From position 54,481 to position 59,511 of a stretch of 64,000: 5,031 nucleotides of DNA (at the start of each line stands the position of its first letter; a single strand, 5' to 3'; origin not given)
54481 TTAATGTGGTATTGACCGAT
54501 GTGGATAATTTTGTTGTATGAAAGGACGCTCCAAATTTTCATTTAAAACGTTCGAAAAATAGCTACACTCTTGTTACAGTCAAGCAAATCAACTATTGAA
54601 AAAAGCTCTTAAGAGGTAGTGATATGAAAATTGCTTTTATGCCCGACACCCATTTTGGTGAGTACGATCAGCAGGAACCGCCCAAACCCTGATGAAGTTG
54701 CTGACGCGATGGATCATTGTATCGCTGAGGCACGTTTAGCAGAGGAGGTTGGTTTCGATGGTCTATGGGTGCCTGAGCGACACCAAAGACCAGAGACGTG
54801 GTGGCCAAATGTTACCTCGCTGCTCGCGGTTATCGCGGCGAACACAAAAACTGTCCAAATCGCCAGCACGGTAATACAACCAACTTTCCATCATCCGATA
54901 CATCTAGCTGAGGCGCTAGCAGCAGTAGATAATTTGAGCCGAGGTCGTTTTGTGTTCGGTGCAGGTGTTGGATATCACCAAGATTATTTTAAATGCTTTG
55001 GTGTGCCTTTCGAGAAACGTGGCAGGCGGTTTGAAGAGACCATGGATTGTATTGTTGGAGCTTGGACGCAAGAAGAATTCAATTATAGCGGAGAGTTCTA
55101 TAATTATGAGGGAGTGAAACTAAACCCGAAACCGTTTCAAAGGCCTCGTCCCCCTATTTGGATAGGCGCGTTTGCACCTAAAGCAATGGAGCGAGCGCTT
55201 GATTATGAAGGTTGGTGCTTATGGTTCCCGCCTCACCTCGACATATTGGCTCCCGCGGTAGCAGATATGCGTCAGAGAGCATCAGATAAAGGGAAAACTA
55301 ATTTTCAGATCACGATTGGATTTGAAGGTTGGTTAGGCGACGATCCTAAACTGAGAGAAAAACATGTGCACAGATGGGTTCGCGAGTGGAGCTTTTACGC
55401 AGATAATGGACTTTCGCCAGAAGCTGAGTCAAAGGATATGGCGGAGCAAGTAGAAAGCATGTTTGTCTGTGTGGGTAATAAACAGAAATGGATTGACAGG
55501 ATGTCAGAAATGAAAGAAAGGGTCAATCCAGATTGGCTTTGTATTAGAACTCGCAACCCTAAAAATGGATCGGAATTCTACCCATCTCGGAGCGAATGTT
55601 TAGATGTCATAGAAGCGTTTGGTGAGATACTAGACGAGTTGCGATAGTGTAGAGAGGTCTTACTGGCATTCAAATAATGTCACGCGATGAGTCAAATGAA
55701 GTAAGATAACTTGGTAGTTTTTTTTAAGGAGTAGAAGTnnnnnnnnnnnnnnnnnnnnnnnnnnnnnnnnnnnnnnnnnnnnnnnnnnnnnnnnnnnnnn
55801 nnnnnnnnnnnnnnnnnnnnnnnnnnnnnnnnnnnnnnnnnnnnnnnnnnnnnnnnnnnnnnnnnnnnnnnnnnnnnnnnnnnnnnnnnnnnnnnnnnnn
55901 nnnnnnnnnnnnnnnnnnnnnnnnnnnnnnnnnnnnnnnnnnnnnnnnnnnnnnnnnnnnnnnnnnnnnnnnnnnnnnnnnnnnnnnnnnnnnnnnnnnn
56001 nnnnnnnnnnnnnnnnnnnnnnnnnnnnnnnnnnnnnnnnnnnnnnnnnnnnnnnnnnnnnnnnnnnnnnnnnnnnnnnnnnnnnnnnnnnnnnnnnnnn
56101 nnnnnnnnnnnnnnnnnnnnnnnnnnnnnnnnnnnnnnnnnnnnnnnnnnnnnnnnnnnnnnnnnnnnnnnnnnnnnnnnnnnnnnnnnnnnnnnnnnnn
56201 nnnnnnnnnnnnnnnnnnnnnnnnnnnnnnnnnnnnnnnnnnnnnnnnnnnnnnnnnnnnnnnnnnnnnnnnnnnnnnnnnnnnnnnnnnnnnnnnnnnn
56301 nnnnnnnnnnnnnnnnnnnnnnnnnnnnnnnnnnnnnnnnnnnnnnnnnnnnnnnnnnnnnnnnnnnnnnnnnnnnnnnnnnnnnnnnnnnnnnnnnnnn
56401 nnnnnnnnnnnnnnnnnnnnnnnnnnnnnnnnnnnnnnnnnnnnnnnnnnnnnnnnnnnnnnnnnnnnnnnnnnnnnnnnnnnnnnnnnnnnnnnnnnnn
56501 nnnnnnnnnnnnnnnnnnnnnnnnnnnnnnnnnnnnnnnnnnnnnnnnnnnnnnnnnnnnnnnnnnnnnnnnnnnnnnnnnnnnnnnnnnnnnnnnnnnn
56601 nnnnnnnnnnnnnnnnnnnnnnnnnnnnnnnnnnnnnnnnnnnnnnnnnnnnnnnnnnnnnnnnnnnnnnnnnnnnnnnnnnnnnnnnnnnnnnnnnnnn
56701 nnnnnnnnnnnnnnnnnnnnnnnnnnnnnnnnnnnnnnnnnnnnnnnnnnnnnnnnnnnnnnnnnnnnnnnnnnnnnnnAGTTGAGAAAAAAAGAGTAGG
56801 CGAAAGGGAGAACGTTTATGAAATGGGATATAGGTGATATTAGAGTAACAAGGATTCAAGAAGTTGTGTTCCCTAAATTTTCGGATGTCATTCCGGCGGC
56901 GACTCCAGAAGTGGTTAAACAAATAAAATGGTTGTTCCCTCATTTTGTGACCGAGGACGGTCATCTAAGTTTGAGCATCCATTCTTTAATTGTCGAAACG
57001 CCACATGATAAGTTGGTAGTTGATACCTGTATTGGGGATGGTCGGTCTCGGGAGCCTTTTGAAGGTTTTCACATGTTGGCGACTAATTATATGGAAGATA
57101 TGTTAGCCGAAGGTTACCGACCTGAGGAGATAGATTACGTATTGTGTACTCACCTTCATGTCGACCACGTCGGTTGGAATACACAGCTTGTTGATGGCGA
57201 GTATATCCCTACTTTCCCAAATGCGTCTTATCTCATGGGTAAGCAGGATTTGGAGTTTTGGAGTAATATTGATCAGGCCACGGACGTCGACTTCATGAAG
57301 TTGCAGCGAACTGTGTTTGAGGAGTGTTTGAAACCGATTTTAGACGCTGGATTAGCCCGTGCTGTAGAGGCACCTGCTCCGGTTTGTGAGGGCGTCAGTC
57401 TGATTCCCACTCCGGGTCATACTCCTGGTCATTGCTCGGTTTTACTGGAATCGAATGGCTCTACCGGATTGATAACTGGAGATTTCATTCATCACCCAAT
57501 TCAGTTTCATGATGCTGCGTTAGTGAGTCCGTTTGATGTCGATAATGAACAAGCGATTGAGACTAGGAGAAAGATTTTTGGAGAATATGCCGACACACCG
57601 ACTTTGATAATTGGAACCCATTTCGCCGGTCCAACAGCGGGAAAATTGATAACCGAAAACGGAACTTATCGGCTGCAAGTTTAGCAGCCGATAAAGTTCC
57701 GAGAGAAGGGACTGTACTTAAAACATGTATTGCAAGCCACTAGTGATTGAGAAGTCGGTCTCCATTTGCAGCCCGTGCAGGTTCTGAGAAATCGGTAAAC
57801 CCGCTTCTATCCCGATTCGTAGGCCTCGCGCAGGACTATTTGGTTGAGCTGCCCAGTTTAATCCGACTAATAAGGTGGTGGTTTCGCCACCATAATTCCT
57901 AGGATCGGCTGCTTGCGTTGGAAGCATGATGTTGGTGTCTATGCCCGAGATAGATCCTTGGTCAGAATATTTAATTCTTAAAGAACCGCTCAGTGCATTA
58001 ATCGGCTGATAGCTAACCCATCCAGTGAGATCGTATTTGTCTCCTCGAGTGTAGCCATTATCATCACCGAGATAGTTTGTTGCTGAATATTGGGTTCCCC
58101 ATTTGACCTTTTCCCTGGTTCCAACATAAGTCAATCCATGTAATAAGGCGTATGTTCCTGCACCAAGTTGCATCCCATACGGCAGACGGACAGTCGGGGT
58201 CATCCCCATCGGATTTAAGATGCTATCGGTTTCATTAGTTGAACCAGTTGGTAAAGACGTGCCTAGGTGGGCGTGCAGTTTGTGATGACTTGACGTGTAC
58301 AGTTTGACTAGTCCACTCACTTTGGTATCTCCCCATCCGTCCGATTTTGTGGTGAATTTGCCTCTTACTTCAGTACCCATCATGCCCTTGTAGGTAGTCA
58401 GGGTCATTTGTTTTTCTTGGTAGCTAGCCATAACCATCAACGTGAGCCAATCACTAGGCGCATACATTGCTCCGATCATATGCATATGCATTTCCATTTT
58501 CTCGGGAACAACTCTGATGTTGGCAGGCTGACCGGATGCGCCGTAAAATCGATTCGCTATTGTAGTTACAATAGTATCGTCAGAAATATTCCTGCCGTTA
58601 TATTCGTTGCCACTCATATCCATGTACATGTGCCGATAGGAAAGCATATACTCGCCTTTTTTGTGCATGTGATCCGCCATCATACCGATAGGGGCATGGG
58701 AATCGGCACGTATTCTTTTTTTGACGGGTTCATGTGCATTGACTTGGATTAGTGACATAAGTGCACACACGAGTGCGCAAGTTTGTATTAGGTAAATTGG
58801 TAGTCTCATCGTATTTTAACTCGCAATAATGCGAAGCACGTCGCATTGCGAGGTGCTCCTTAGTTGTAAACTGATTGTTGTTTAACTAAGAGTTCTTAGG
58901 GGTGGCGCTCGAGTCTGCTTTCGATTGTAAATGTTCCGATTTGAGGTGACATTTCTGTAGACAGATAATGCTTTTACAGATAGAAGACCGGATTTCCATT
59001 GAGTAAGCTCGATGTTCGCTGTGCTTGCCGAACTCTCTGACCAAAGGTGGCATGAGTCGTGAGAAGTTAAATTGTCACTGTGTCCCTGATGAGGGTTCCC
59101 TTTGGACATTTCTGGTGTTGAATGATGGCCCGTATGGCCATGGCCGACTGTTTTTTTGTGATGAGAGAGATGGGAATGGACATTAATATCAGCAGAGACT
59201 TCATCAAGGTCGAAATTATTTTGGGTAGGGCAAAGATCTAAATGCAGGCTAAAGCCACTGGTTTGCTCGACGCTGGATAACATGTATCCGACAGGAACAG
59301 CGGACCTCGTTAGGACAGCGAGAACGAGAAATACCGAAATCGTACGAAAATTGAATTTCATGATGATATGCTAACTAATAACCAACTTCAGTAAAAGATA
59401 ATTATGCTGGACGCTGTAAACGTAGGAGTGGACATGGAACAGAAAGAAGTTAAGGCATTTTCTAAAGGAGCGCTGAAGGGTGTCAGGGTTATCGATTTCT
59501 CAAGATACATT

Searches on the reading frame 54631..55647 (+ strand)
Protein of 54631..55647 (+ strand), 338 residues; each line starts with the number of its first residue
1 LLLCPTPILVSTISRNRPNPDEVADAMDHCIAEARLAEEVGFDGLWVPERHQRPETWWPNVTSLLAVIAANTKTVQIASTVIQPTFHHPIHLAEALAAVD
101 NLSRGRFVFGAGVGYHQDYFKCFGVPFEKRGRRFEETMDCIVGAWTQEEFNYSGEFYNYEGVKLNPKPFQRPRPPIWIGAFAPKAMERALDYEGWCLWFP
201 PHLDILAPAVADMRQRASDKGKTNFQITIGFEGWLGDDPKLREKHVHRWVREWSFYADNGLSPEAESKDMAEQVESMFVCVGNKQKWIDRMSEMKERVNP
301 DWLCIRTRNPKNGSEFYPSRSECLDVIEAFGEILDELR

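Call 46: search_protein_families(library=ncbifam, proteins=[window:54631-55647:+], max_evalue=1e-10)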
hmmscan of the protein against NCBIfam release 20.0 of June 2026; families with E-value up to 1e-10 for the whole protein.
window:54631-55647:+ (338 aa): 23 families
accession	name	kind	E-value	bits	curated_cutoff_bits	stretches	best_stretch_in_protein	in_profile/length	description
TIGR03619.1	F420_Rv2161c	subfamily_domain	3.6e-47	161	166.9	1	34-260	4-239/247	TIGR03619 family F420-dependent LLM class oxidoreductase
TIGR03560.1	F420_Rv1855c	subfamily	1.2e-31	110.3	231.4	1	22-222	7-217/227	TIGR03560 family F420-dependent LLM class oxidoreductase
TIGR03571.1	lucif_BA3436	subfamily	4e-25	88.7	303.9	1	20-245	23-251/304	TIGR03571 family LLM class oxidoreductase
TIGR04020.1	seco_metab_LLM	subfamily_domain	6.4e-25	88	244.45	1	28-247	19-243/341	MupA/Atu3671 family FMN-dependent luciferase-like monooxygenase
TIGR03621.1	F420_MSMEG_2516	subfamily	1.9e-24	86.3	213.15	1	26-180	12-157/295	TIGR03621 family F420-dependent LLM class oxidoreductase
TIGR04021.1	LLM_DMSO2_sfnG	equivalog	2.8e-23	82.9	382.95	1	27-228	27-229/350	dimethylsulfone monooxygenase SfnG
TIGR04024.1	F420_NP1902A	hypoth_equivalog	3.4e-22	78.6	345.4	1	24-238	11-220/330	TIGR04024 family LLM class F420-dependent oxidoreductase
TIGR03857.1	F420_MSMEG_2249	hypoth_equivalog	9.1e-22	77.7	218.4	1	21-221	8-200/329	TIGR03857 family LLM class F420-dependent oxidoreductase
NF002619.0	PRK02271.1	equivalog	7.4e-21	74.8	276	1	30-222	16-200/329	5,10-methylenetetrahydromethanopterin reductase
TIGR03555.1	F420_mer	equivalog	2.7e-20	73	348.7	1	31-191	15-168/325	5,10-methylenetetrahydromethanopterin reductase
TIGR03858.1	LLM_2I7G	subfamily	9.9e-18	64.2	462.25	1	19-308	17-312/337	Atu2307/SP_0267 family LLM class monooxygenase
TIGR03559.1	F420_Rv3520c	subfamily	1.5e-17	63.6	335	1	27-241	12-234/325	LLM class F420-dependent oxidoreductase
TIGR04036.1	LLM_CE1758_fam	subfamily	1.8e-17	63.2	479.1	1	25-298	25-296/355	CE1758 family FMN-dependent luciferase-like monooxygenase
TIGR04027.1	LLM_KPN_01858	hypoth_equivalog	2.8e-17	62.7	412.9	1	35-155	27-149/326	putative FMN-dependent luciferase-like monooxygenase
TIGR03564.1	F420_MSMEG_4879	subfamily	7.3e-17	61.8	234.25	1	31-248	2-213/265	TIGR03564 family F420-dependent LLM class oxidoreductase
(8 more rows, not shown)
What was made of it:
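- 54631..55647 (+): LLM5: luciferase-like protein just below the F420-class cutoff. TIGR03619 161.0 vs 166.9 (call 46).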

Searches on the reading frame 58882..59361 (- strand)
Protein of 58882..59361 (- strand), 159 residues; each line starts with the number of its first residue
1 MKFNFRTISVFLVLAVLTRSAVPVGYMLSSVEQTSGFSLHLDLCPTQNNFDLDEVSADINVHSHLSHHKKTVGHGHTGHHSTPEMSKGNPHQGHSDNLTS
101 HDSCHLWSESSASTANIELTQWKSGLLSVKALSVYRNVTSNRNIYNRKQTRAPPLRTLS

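Call 67: search_protein_families(library=pfam, proteins=[window:58882-59361:-], max_evalue=1)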
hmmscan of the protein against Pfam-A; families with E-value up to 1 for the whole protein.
window:58882-59361:- (159 aa): 1 family
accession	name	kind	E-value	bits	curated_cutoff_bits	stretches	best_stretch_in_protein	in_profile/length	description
PF11162.13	DUF2946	-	0.16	13.1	23.7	1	66-154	21-117/117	Protein of unknown function (DUF2946)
